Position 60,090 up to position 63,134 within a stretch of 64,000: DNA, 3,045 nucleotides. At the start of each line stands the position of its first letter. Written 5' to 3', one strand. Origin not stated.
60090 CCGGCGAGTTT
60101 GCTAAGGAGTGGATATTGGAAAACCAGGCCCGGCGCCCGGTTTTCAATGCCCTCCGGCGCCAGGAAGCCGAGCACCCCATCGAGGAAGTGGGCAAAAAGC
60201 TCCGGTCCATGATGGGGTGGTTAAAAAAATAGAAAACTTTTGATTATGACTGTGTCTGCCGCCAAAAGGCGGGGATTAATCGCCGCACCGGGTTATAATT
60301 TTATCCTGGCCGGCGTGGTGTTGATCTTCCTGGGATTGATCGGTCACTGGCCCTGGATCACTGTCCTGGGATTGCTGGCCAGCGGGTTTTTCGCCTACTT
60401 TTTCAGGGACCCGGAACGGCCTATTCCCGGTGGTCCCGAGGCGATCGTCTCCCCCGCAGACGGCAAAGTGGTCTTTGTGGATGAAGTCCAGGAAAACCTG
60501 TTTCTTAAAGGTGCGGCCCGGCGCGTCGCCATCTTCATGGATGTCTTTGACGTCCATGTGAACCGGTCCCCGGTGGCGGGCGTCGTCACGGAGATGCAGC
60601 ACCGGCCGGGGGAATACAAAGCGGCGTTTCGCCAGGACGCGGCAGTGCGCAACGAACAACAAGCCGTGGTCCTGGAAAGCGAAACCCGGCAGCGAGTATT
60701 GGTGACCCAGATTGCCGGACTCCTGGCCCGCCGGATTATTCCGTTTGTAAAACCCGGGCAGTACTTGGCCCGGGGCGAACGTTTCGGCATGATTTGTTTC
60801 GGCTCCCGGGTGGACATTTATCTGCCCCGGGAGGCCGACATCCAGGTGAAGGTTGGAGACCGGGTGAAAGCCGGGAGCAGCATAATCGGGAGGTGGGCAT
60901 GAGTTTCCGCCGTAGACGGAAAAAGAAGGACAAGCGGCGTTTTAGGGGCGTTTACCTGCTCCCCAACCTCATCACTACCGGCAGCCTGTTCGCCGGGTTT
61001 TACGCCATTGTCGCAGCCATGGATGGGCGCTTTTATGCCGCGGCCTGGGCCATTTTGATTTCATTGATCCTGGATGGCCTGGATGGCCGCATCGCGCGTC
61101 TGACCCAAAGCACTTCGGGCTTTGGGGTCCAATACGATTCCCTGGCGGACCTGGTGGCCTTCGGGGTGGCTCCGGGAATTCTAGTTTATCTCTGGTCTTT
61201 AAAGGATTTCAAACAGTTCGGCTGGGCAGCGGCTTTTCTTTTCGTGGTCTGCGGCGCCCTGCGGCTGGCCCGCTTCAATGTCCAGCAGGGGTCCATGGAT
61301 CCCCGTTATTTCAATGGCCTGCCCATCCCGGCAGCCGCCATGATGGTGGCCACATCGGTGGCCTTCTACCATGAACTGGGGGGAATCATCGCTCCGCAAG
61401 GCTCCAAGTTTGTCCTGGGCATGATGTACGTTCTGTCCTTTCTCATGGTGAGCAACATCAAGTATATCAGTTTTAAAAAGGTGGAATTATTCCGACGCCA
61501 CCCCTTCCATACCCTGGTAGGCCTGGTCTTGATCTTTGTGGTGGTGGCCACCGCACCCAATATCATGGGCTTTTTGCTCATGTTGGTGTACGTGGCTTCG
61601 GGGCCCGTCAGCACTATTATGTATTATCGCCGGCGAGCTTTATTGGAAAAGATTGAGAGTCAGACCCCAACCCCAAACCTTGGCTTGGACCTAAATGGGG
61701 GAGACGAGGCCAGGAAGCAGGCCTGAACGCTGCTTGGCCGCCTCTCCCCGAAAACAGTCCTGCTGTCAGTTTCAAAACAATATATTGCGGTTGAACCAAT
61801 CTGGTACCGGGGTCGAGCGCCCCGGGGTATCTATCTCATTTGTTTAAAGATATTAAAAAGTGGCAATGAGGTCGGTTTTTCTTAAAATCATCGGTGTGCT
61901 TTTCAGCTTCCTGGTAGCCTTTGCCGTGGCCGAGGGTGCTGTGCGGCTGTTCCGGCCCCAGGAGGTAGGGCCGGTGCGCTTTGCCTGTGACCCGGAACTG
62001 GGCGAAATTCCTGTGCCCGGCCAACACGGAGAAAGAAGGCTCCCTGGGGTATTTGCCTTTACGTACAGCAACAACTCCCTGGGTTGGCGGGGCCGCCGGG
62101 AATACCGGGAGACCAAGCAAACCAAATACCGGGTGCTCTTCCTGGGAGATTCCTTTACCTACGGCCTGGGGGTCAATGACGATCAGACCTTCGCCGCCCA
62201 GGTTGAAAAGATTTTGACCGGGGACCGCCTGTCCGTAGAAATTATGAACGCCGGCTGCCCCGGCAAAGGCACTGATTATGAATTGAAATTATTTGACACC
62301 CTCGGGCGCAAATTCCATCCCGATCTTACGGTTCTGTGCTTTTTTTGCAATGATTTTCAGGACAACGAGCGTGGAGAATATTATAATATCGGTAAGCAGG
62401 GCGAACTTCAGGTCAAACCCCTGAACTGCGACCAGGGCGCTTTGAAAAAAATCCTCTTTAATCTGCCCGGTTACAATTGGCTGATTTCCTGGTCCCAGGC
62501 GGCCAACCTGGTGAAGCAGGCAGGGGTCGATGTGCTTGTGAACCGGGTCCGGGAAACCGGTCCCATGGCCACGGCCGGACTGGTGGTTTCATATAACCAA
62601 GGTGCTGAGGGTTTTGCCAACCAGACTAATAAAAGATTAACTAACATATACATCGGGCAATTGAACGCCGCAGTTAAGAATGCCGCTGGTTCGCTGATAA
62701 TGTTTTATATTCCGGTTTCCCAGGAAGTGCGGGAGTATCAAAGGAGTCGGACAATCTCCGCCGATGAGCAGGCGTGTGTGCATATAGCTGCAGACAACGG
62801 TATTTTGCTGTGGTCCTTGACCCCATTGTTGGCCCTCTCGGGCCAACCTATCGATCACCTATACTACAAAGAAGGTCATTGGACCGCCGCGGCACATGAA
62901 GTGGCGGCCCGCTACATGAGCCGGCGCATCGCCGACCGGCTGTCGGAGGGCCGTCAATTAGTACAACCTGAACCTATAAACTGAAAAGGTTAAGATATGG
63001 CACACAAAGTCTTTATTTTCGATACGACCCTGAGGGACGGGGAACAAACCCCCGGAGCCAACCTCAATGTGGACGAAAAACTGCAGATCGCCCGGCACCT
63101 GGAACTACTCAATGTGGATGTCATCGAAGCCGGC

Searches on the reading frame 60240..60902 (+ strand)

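Call 79: search_protein_families(library=pfam, proteins=[window:60240-60902:+], max_evalue=0.00001)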
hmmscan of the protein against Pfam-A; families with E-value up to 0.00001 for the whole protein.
window:60240-60902:+ (220 aa): 1 family
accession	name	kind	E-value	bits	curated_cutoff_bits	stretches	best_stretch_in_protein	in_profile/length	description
PF02666.20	PS_Dcarbxylase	-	5.5e-47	160.4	22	1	49-216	3-197/198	Phosphatidylserine decarboxylase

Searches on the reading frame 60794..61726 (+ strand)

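Call 79: search_protein_families(library=pfam, proteins=[window:60794-61726:+], max_evalue=0.00001)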
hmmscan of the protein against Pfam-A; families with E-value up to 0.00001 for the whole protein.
window:60794-61726:+ (310 aa): 1 family
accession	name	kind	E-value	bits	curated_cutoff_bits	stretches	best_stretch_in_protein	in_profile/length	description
PF01066.26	CDP-OH_P_transf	-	2.5e-23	83.6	22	1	55-199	2-142/152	CDP-alcohol phosphatidyltransferase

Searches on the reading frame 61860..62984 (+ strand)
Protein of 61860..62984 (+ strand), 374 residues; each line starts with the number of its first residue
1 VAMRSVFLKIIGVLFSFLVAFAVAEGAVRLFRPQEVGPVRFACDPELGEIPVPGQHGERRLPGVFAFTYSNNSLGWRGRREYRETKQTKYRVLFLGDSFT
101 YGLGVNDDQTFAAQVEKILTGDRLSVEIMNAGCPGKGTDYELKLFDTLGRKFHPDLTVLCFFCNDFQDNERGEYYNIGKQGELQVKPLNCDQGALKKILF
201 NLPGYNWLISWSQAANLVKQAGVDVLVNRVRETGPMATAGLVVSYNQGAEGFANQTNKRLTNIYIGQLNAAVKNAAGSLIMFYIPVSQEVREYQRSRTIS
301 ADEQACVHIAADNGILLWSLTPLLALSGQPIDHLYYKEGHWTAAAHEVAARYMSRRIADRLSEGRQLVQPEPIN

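Call 79: search_protein_families(library=pfam, proteins=[window:61860-62984:+], max_evalue=0.00001)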
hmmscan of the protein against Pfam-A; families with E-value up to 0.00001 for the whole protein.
window:61860-62984:+ (374 aa): 1 family
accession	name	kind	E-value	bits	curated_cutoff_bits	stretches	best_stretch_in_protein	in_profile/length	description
PF13472.12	Lipase_GDSL_2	-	6e-11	43.6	32.9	1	94-294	1-157/178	GDSL-like Lipase/Acylhydrolase family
